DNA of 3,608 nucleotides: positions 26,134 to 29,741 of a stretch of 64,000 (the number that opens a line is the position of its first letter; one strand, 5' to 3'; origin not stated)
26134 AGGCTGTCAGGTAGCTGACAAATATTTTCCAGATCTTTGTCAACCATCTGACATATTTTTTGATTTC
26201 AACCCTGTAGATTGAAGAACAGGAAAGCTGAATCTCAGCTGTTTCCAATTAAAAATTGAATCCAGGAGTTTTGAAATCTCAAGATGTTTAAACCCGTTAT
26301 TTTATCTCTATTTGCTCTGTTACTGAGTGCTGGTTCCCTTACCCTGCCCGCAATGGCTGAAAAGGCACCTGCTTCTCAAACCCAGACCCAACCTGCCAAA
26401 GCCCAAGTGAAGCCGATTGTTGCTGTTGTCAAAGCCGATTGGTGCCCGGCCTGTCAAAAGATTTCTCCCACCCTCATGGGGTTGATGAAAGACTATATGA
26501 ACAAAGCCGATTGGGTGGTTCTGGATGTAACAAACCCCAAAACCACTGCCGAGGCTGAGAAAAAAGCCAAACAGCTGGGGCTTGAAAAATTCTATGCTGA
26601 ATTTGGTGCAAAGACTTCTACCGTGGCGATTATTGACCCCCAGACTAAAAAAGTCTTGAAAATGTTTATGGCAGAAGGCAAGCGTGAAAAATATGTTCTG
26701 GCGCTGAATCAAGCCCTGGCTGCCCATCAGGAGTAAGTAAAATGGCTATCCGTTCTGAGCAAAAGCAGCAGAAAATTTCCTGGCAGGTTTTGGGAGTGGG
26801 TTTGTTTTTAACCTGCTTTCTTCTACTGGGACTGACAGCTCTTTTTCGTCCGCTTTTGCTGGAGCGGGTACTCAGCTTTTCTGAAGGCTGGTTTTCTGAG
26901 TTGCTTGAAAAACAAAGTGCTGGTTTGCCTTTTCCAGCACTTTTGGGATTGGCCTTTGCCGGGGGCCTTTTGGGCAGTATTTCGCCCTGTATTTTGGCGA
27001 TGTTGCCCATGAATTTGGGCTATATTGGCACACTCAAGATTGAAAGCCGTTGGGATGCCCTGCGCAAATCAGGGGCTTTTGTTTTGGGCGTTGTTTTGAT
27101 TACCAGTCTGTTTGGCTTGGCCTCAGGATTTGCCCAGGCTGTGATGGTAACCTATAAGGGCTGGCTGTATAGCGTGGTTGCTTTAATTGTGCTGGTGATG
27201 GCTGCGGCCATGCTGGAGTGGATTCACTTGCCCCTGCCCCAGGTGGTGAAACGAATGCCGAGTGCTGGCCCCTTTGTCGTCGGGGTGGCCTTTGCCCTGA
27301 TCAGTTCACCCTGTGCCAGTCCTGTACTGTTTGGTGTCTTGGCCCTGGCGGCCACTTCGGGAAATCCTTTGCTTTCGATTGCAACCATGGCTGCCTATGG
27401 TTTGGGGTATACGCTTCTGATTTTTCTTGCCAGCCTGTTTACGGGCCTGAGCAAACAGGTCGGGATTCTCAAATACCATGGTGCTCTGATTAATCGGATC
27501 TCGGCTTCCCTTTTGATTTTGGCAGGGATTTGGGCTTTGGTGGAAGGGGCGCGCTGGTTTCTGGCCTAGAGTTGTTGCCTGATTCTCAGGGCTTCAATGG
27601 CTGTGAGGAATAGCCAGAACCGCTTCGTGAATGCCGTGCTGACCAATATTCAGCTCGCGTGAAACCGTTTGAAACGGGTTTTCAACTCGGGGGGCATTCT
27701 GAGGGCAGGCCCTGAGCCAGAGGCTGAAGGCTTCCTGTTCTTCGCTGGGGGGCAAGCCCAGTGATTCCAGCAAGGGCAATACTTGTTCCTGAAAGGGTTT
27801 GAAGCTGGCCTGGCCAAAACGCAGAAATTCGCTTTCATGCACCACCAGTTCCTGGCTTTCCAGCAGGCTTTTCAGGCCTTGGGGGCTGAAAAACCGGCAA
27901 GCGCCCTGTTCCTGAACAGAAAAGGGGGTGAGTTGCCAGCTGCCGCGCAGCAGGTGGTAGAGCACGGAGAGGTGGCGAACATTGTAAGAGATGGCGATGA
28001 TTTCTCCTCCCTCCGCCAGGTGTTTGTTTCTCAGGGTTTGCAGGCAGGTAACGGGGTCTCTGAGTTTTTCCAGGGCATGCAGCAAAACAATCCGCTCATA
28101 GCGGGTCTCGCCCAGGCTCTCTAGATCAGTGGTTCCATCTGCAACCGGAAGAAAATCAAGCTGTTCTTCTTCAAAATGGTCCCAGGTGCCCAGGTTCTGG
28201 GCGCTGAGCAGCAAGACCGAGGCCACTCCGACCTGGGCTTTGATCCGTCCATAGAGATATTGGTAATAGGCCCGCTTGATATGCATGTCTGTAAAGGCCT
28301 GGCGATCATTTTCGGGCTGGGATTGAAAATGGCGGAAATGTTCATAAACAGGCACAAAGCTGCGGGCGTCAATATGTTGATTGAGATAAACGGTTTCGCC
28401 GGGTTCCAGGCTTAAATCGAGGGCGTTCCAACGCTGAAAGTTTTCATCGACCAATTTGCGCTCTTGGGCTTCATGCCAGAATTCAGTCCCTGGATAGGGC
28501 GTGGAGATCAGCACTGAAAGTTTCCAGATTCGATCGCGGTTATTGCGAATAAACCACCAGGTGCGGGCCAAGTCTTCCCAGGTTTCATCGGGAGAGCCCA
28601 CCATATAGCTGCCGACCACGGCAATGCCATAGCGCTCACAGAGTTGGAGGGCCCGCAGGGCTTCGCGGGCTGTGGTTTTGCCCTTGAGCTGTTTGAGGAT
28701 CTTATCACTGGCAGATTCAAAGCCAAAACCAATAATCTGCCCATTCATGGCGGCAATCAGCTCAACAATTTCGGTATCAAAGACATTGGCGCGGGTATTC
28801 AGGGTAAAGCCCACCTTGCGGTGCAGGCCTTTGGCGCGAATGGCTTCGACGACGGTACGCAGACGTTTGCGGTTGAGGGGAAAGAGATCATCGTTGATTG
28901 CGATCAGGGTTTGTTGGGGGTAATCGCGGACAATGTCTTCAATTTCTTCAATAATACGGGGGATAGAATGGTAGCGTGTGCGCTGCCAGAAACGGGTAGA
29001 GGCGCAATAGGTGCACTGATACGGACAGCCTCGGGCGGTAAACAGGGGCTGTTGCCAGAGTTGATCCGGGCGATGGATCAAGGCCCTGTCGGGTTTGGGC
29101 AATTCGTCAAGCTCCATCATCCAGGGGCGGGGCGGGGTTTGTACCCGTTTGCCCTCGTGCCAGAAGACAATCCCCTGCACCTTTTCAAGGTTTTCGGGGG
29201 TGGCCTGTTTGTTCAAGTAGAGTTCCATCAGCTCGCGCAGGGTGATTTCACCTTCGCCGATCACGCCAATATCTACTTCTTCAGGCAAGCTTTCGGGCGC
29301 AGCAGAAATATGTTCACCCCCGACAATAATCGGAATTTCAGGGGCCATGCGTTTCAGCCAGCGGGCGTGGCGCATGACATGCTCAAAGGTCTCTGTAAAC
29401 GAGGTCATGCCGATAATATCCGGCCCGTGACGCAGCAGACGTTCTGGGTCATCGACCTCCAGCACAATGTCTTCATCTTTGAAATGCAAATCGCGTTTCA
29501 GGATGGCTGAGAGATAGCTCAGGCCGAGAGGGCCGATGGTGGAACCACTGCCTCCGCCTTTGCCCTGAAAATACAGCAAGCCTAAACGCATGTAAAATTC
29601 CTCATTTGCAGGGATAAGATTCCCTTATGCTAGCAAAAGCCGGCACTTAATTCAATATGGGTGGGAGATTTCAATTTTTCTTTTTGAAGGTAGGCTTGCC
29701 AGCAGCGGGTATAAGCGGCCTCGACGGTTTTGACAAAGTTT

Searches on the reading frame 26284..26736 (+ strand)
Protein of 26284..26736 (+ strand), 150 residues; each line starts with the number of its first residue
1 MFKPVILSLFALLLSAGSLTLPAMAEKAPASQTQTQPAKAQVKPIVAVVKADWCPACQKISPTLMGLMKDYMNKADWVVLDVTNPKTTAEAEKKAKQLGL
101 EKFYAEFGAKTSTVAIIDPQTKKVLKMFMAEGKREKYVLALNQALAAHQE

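Call 8: search_protein_families(library=pfam, proteins=[window:26284-26736:+], max_evalue=0.01)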
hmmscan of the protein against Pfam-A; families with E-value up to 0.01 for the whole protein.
window:26284-26736:+ (150 aa): 5 families
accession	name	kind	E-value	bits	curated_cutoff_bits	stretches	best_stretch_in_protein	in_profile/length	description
PF00085.26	Thioredoxin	-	2.5e-06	27.9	23.5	1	42-91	18-67/103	Thioredoxin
PF00578.27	AhpC-TSA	-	6.3e-05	23.3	26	0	45-89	29-74/124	AhpC/TSA family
PF13098.12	Thioredoxin_2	-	0.0006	20.6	27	1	38-89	1-55/104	Thioredoxin-like domain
PF13905.12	Thioredoxin_8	-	0.0022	18.7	27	1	43-111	2-69/94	Thioredoxin-like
PF13899.12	Thioredoxin_7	-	0.0056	17.2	27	0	36-60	11-35/83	Thioredoxin-like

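Call 33: search_protein_families(library=ncbifam, proteins=[window:26284-26736:+], max_evalue=0.01)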
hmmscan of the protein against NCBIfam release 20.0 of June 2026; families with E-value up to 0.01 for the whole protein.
window:26284-26736:+ (150 aa): 4 families
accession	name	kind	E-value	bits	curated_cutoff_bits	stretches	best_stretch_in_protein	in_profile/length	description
TIGR01068.1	thioredoxin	equivalog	2.5e-05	24.4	96.8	1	40-91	12-63/101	thioredoxin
NF043050.1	DisulfRedDsbH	equivalog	0.00019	21.6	190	1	37-146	54-164/166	disulfide reductase DsbH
NF045694.1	seleno_TsoB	exception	0.0058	14.8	805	1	12-65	445-497/572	rhodanese/DsbD fusion-like selenoprotein TsoB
TIGR00385.1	dsbE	subfamily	0.0082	15.7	123.15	1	27-72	48-93/173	DsbE family thiol:disulfide interchange protein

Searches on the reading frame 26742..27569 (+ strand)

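Call 8: search_protein_families(library=pfam, proteins=[window:26742-27569:+], max_evalue=0.01)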
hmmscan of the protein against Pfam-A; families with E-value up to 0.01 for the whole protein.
window:26742-27569:+ (275 aa): 1 family
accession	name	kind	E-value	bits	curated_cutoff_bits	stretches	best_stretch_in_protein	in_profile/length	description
PF02683.22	DsbD_TM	-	4e-13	49.6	27.1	1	68-234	5-185/219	Cytochrome C biogenesis protein transmembrane domain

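Call 35: search_protein_families(library=ncbifam, proteins=[window:26742-27569:+], max_evalue=0.01)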
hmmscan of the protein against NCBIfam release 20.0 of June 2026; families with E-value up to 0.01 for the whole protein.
window:26742-27569:+ (275 aa): 3 families
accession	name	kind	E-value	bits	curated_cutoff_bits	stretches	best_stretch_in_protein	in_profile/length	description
NF045694.1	seleno_TsoB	exception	5.3e-14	51.2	805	1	67-236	185-361/572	rhodanese/DsbD fusion-like selenoprotein TsoB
NF040495.1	tranport_ArsG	equivalog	1.2e-08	34.6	200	1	69-267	8-222/225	aromatic aminobenezylarsenical efflux permease ArsG family transporter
NF001419.0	PRK00293.1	subfamily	5.2e-07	28.6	330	1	62-231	168-349/574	protein-disulfide reductase DsbD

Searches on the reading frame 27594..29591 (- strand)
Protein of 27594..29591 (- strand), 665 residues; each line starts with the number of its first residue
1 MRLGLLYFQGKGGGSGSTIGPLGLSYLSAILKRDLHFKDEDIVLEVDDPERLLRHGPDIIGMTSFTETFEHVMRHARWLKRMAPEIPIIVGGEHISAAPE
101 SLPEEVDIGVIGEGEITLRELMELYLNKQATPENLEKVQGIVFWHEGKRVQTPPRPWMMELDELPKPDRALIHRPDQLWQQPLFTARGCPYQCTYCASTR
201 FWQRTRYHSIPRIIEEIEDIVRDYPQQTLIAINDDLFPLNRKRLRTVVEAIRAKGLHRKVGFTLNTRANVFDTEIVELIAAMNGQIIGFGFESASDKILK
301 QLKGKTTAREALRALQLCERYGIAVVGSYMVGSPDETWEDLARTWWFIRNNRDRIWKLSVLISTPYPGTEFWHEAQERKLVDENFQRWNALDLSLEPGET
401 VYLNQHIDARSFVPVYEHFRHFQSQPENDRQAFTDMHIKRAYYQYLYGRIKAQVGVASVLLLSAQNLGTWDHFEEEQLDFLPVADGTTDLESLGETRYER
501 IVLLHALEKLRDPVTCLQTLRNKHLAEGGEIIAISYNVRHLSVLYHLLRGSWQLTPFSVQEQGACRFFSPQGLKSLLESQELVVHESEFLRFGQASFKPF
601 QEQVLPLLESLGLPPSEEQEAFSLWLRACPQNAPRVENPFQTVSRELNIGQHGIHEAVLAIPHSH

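Call 8: search_protein_families(library=pfam, proteins=[window:27594-29591:-], max_evalue=0.01)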
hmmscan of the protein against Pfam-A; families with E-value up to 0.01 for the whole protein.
window:27594-29591:- (665 aa): 4 families
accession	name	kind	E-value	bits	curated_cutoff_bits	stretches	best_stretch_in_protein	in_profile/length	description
PF04055.27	Radical_SAM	-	3e-19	70.2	29.5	1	185-343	3-161/166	Radical SAM superfamily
PF02310.24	B12-binding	-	7.2e-17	61.8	32.1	1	16-121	9-120/121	B12 binding domain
PF19864.5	Radical_SAM_N2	-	1.6e-05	24.8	29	1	85-131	85-131/151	Radical SAM proteins, N-terminal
PF13489.12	Methyltransf_23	-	5e-05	23.5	27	1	486-585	80-162/164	Methyltransferase domain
